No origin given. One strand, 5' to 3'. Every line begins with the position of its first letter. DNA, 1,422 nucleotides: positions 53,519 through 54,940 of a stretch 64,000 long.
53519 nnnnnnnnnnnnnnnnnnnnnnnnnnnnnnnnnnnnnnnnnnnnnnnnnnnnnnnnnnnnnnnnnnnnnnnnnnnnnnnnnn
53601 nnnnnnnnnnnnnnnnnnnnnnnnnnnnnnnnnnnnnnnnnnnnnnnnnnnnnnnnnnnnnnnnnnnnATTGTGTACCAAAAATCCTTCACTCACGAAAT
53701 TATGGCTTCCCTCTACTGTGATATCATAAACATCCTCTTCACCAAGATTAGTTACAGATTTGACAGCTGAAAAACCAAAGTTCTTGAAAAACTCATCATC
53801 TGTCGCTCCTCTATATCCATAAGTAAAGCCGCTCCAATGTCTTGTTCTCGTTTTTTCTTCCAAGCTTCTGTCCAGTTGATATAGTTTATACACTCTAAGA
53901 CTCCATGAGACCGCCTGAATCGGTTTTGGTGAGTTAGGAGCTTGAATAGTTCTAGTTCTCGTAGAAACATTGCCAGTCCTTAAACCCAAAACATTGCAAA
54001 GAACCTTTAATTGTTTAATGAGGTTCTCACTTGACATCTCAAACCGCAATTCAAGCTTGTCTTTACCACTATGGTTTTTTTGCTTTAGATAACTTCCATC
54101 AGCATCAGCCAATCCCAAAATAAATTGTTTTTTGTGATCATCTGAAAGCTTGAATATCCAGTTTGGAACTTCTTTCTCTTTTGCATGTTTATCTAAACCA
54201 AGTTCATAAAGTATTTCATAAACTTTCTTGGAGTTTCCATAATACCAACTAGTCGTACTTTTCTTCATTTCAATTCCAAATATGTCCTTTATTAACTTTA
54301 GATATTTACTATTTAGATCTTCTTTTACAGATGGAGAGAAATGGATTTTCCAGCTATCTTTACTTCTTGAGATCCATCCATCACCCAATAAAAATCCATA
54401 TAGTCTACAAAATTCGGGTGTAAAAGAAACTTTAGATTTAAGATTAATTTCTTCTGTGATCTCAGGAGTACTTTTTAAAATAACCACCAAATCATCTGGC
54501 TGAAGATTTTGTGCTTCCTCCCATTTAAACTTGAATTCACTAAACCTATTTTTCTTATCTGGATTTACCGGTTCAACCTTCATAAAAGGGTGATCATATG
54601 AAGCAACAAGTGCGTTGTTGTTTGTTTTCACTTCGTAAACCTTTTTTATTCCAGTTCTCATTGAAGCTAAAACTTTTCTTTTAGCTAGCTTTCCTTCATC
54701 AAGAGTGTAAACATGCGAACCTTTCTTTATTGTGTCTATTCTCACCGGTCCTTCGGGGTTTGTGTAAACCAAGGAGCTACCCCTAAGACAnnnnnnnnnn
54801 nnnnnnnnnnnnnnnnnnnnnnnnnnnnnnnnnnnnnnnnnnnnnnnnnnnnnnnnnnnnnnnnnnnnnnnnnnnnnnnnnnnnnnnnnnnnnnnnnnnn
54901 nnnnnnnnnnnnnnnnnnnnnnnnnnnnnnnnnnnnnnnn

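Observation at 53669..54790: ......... intein splitting the FtsZ GGGTGTG GTP-binding motif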

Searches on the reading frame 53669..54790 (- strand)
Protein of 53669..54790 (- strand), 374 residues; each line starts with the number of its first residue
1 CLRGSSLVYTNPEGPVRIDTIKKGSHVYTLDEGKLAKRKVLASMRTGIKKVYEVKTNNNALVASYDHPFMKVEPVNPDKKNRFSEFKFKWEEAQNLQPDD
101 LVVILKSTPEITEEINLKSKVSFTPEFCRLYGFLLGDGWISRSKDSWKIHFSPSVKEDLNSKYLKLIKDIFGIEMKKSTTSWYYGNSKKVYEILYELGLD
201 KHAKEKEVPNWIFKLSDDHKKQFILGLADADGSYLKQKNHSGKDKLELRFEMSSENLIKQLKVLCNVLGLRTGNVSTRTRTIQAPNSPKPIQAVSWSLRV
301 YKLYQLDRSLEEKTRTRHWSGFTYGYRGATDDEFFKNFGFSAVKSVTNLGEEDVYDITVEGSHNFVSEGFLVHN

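Call 4: search_protein_families(library=pfam, proteins=[window:53669-54790:-], max_evalue=0.1)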
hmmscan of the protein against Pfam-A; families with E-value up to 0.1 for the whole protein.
window:53669-54790:- (374 aa): 6 families
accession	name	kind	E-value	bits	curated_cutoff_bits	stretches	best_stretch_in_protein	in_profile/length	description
PF14890.11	Intein_splicing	-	2e-16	60.6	35.8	1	24-374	20-155/155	Intein splicing domain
PF14528.11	LAGLIDADG_3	-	5.2e-08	33.5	22.5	1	220-272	3-50/82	LAGLIDADG-like domain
PF00961.24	LAGLIDADG_1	-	2.5e-05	25.5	23.1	0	224-281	1-61/102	LAGLIDADG endonuclease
PF03161.18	LAGLIDADG_2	-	0.00046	20.6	25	1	130-172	4-45/168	LAGLIDADG DNA endonuclease family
PF14623.11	Vint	-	0.031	14.5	27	0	1-68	2-63/166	Hint-domain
PF05204.19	Hom_end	-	0.039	14.5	21.1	1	219-283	13-70/110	Homing endonuclease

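Call 5: search_protein_families(library=ncbifam, proteins=[window:53669-54790:-], max_evalue=0.1)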
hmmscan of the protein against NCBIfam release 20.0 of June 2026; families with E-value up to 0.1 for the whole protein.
window:53669-54790:- (374 aa): 12 families
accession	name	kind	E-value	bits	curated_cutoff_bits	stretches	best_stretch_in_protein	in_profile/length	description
NF005852.0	PRK07773.1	equivalog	1.7e-16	59.7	780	2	1-272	398-662/886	replicative DNA helicase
NF006207.0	PRK08332.1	equivalog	2e-10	38.6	2400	2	47-236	944-1112/1684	vitamin B12-dependent ribonucleotide reductase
NF038162.1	RtcB_rel_intein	exception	3.2e-10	38.6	1150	1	26-268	124-407/961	intein-containing RtcB family protein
TIGR01443.1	intein_Cterm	domain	9.5e-09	35.2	15.6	1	353-374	1-23/24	intein C-terminal splicing region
NF011303.0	PRK14715.1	equivalog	2.4e-07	28.2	1585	1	114-239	1108-1233/1627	DNA-directed DNA polymerase II large subunit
NF038098.1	GyrA_w_intein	exception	4.9e-07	28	1850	2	195-279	311-387/1232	intein-containing DNA gyrase subunit A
NF045703.1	rSAM_Tes_intein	exception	4.7e-06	24.7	1700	1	115-373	359-609/1040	tetraether lipid synthase Tes, intein-containing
TIGR01445.1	intein_Nterm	domain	1.6e-05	25.8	24.5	1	1-70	1-82/83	intein N-terminal splicing region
NF003158.0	PRK04132.1-3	equivalog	0.00043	17.5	1750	0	200-267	1023-1089/1437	replication factor C small subunit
NF003159.0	PRK04132.1-4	equivalog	0.00094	17.3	999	1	48-203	112-258/852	replication factor C small subunit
NF007072.0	PRK09519.1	equivalog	0.0021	16.5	1024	0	181-270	420-508/790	intein-containing recombinase RecA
NF011418.0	PRK14845.1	equivalog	0.019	12.7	756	1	334-374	434-474/1049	translation initiation factor IF-2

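Call 21: find_homologous_proteins(query=window:53669-54790:-, max_evalue=0.00001)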
Query window:53669-54790:- (374 aa): 17 proteins with E <= 0.00001 among 2156 candidates.
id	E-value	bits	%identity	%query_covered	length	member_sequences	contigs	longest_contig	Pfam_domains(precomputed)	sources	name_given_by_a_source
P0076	7.3e-128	445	53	99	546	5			PF00091.32,PF14528.12,PF14890.12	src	-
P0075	2.7e-125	436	54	100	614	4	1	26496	PF00091.32,PF14528.12,PF12327.14,PF14890.12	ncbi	ncbi:MAG: LAGLIDADG family homing endonuclease [Candidatus Aenigmatarchaeota archaeon]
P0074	3.2e-122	426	53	100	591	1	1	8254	PF00091.32,PF14528.12,PF12327.14,PF14890.12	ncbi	ncbi:MAG: hypothetical protein AAB634_01810, partial [Patescibacteria group bacterium]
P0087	1.2e-108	382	53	89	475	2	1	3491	PF00091.32,PF14528.12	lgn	-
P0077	2.7e-108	380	54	93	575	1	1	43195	PF00091.32,PF12327.14,PF14890.12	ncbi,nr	ncbi:MAG: hypothetical protein QMD12_00530 [Candidatus Aenigmarchaeota archaeon]|nr:hypothetical pro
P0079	6.7e-64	234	44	51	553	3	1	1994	PF00091.32,PF12327.14,PF14890.12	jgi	jgi:cell division protein FtsZ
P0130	2.5e-62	229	61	45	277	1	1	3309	PF00091.32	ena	-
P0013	6.5e-60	221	67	29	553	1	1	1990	PF00091.32,PF12327.14,PF14890.12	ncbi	-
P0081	1.3e-56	210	56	33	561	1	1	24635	PF00091.32,PF12327.14,PF14890.12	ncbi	-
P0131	2.8e-55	206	57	47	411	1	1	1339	PF00091.32,PF14528.12,PF12327.14,PF14890.12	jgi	-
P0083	2.5e-53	199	56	34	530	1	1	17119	PF00091.32,PF12327.14,PF14890.12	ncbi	-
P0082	1.4e-52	197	59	29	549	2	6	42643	PF00091.32,PF12327.14,PF14890.12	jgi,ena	-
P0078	1.1e-51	194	64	29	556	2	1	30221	PF00091.32,PF12327.14,PF14890.12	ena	-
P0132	2.7e-51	193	55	34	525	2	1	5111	PF00091.32,PF12327.14,PF14890.12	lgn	-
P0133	7.0e-51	191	59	30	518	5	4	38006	PF00091.32,PF12327.14,PF14890.12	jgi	jgi:cell division protein FtsZ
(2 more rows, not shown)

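Call 22: search_solved_structures(query=window:53669-54790:-, max_evalue=0.01, show_alignments=2)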
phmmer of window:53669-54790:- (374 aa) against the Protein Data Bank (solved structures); distinct sequences matched with E-value up to 0.01: 6.
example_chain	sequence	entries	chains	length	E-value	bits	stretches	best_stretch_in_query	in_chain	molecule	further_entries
4o1r_A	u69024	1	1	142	6.4e-07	31.9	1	341-374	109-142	Replicative DNA helicase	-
1mi8_A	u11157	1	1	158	2.4e-05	26.7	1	338-373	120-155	DnaB intein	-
7cfv_A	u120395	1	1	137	0.00013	24.2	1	341-374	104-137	Spl DnaX mini-intein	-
6frh_A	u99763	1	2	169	0.00062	22.1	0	341-373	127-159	Replicative DNA helicase,Replicative DNA helicase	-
6frg_A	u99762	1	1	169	0.00062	22.1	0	341-373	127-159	Replicative DNA helicase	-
6fre_A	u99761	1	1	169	0.006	18.8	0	341-373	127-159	Replicative DNA helicase,Replicative DNA helicase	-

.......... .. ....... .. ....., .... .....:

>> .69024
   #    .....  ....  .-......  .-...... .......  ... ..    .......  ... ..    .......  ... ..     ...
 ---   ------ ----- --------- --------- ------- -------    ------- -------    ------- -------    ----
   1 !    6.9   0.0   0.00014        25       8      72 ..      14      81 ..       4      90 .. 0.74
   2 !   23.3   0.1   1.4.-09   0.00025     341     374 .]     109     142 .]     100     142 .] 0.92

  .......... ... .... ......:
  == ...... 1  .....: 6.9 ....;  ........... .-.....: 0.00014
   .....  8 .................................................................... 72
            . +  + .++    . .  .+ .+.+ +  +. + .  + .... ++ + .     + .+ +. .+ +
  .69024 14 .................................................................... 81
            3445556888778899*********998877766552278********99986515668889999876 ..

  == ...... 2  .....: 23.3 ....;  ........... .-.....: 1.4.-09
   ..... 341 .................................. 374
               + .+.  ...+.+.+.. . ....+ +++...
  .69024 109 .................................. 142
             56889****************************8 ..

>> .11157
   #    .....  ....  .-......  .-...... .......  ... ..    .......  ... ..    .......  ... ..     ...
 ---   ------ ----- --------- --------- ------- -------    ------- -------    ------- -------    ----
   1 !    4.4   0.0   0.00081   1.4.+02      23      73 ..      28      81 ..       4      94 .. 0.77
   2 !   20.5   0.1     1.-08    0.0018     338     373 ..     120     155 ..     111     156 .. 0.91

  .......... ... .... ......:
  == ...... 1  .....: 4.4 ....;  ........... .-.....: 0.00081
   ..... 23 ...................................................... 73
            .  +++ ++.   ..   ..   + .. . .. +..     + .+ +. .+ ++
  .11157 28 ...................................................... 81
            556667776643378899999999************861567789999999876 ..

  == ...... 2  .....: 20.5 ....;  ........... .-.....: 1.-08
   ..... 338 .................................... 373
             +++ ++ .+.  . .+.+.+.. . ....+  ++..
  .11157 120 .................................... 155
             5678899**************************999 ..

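Call 24: find_related_loci(query=window:53669-54790:-, collection=genome_contigs, flank=4000)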
Query window:53669-54790:- (374 aa) in genome_contigs; peptide patterns used: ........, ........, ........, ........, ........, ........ (x = any residue, [..] = any of these).
81 stretches matched a pattern; 4 encode a relative of the query (tblastn E <= 1e-3); 4 distinct loci.
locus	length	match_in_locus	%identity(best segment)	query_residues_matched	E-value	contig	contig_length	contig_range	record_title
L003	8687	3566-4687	67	1-374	1e-179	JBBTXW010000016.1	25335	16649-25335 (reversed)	MAG: Patescibacteria group bacterium isolate H51-bin053_1 H51_bin053_1_000000000016, whole genome shotgun sequence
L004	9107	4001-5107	65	5-374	2e-166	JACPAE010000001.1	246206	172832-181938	MAG: Candidatus Aenigmatarchaeota archaeon isolate NC_groundwater_223_Ag_S-0.2um_43_16 S5_GD2017_2_S2_scaffold_99, whole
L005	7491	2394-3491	64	5-374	8e-163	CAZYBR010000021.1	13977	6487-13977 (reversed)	MAG TPA_asm: uncultured archaeon isolate binchicken_co134_899 genome assembly, contig: NODE_9574_length_13977_cov_7.3967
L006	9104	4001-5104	54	5-374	4e-129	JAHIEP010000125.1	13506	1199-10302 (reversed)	MAG: Nanoarchaeota archaeon isolate KR11_0.1_MetaG.mb.26 KR11_0.1_MetaG.mb.26_k141_1032116, whole genome shotgun sequenc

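Call 31: search_protein_representatives(protein=window:53669-54790:-)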
Query: 374 residues. Proteins with E-value up to 0.001 (for the whole library): 2483; up to 1e-10: 901; up to 1e-30: 84. The best 150 are listed.
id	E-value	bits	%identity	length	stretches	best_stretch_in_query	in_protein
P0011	2.1e-157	540.3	64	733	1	1-374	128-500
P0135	3.5e-62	226.9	33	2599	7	1-301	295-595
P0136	5.2e-54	200.0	37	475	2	80-374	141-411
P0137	4.4e-52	193.7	29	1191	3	1-374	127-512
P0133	2.2e-51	191.4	61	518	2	1-112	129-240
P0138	2.5e-49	184.6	36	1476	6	89-279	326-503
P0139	4.0e-49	183.9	34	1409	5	125-374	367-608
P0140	8.6e-48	179.6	36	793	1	1-374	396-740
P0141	1.1e-47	179.2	36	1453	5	125-374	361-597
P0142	4.6e-47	177.2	40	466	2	122-374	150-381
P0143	2.5e-46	174.7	40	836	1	17-374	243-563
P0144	2.9e-46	174.6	32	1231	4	17-374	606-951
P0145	9.6e-46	172.8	35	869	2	128-374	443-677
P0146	2.7e-45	171.4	36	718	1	1-374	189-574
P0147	6.8e-45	170.0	34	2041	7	123-374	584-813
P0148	4.7e-43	164.0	39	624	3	122-301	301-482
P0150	5.9e-42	160.4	37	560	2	87-374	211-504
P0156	9.6e-38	146.5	37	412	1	1-374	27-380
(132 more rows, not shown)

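Call 46: search_protein_families(library=pfam, proteins=[P0136, P0137, P0140, P0142, P0143, P0145, P0146, P0148, P0150, P0156], max_evalue=0.00001)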
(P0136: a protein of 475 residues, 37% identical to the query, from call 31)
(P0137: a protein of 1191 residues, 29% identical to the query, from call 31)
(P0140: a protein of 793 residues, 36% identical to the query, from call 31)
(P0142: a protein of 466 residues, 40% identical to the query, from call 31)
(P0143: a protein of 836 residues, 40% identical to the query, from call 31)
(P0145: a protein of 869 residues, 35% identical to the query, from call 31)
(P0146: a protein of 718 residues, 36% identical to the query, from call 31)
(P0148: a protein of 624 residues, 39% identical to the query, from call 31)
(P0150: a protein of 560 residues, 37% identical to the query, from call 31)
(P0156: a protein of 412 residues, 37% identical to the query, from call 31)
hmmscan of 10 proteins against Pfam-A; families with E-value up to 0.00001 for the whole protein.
P0136 (475 aa): 2 families
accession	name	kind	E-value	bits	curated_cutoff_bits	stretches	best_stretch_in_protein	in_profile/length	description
PF14890.11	Intein_splicing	-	1.5e-20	74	35.8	2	149-411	76-155/155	Intein splicing domain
PF14528.11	LAGLIDADG_3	-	8.8e-08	32.8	22.5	0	274-316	3-43/82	LAGLIDADG-like domain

P0137 (1191 aa): 7 families
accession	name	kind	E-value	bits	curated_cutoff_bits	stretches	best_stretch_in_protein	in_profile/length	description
PF01458.23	SUFBD_core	-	7.9e-75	251.7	27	2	1016-1162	86-232/232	SUF system FeS cluster assembly, SufBD core domain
PF14890.11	Intein_splicing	-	2.5e-36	125.3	35.8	2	694-1018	8-155/155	Intein splicing domain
PF14528.11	LAGLIDADG_3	-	1.5e-24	86.5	22.5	2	359-413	1-55/82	LAGLIDADG-like domain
PF05204.19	Hom_end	-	7.9e-11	42.5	21.1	1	363-433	16-84/110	Homing endonuclease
PF01079.26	Hint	-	1.1e-08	35.4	29.7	0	680-778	12-116/213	Hint module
PF19295.5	SufBD_N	-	1.8e-08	34.7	23.5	1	503-587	87-171/172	SufBD protein N-terminal region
PF07591.16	PT-HINT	-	1.5e-06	29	27.7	0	133-198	1-71/137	Pretoxin HINT domain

P0140 (793 aa): 3 families
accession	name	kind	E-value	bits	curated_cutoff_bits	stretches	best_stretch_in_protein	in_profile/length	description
PF00082.27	Peptidase_S8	-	2.1e-35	122.9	21.8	1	162-359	1-212/288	Subtilase family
PF14890.11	Intein_splicing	-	3.9e-13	49.9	35.8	1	419-740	23-155/155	Intein splicing domain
PF14528.11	LAGLIDADG_3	-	7.2e-06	26.6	22.5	0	510-562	6-55/82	LAGLIDADG-like domain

P0142 (466 aa): 2 families
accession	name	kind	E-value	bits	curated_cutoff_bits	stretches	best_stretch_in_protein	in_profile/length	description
PF14890.11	Intein_splicing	-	2.1e-17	63.8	35.8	1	9-381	57-155/155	Intein splicing domain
PF14528.11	LAGLIDADG_3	-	1.2e-07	32.3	22.5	0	249-288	4-47/82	LAGLIDADG-like domain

P0143 (836 aa): 3 families
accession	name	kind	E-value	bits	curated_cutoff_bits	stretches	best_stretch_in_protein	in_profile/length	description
PF14890.11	Intein_splicing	-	3.2e-20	72.9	35.8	1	235-563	2-155/155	Intein splicing domain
PF17289.8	Terminase_6C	-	3.1e-07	31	22.6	1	668-798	1-130/155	Terminase RNaseH-like domain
PF01079.26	Hint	-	2.4e-06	27.7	29.7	0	225-302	11-91/213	Hint module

P0145 (869 aa): 2 families
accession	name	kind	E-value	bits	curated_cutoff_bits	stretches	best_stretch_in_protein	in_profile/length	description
PF14890.11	Intein_splicing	-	5e-16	59.3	35.8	1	202-677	2-155/155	Intein splicing domain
PF14528.11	LAGLIDADG_3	-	3.1e-07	31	22.5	0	537-597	4-56/82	LAGLIDADG-like domain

P0146 (718 aa): 7 families
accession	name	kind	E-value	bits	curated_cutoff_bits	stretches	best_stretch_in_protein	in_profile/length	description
PF10609.15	ParA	-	1.1e-95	320.2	27.1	2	71-194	3-126/246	NUBPL iron-transfer P-loop NTPase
PF01656.29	CbiA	-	2.9e-14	53.5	25.4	1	74-676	1-124/125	CobQ/CobB/MinD/ParA nucleotide binding domain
PF14890.11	Intein_splicing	-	1.1e-12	48.5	35.8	1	240-574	38-155/155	Intein splicing domain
PF13614.12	AAA_31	-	1.5e-11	45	27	1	72-112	2-42/177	AAA domain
PF09140.17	MipZ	-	8.6e-07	29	20.7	1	72-110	1-39/262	ATPase MipZ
PF02374.21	ArsA_ATPase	-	2.8e-06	27.2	24.3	0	76-106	5-35/305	Anion-transporting ATPase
PF14528.11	LAGLIDADG_3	-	9.4e-06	26.2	22.5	0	432-484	3-51/82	LAGLIDADG-like domain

P0148 (624 aa): 2 families
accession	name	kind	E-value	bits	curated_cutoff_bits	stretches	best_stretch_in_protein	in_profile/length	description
PF14890.11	Intein_splicing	-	9.6e-18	64.9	35.8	1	117-530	5-155/155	Intein splicing domain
PF00082.27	Peptidase_S8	-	1.9e-17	63.9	21.8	1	6-106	132-239/288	Subtilase family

P0150 (560 aa): 2 families
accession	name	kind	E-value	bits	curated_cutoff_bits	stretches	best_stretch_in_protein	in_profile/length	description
PF14890.11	Intein_splicing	-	2.5e-17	63.5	35.8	1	213-504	79-155/155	Intein splicing domain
PF14528.11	LAGLIDADG_3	-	1.2e-07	32.4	22.5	1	346-396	2-55/82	LAGLIDADG-like domain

P0156 (412 aa): 2 families
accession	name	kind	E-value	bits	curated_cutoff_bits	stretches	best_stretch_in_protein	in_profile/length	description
PF14890.11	Intein_splicing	-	9.4e-19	68.2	35.8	1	35-380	3-155/155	Intein splicing domain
PF14528.11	LAGLIDADG_3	-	1.1e-07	32.5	22.5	0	246-303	1-51/82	LAGLIDADG-like domain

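Call 51: predict_structure(alignment_id=A1)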
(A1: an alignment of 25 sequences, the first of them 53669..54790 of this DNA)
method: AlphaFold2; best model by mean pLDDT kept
length: 374 residues; sequences in the alignment: 25
mean_pLDDT: 91.1   pTM: 0.89
mean pLDDT of the five models: 91.1, 91.0, 90.0, 89.7, 87.8
residues with pLDDT >= 90: 267; 70-90: 93; 50-70: 14; < 50: 0
segments of 3 or more residues with pLDDT < 50: none
pLDDT, mean of each block of 10 residues (from residue 1): 94 89 94 93 95 96 97 94 94 97 91 64 91 94 91 90 96 87 92 92 91 91 96 87 88 94 91 92 82 93 90 76 84 91 97 96 95 93
secondary structure, 60 per line:
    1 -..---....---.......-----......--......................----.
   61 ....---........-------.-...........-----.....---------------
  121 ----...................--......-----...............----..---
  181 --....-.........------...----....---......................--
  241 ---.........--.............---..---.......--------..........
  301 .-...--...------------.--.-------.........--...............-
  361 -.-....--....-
elements in order: E7-10 E14-17 E26-31 E34-55 E60-64 E68-75 E85-92 E101-105 H125-137 E138-143 E146-151 H157-171 E183-186 H188-196 H210-213 H217-231 E232-238 E244-252 H255-267 E276-282 E291-301 H334-337 E338-342 E345-359 E364-367 E370-373
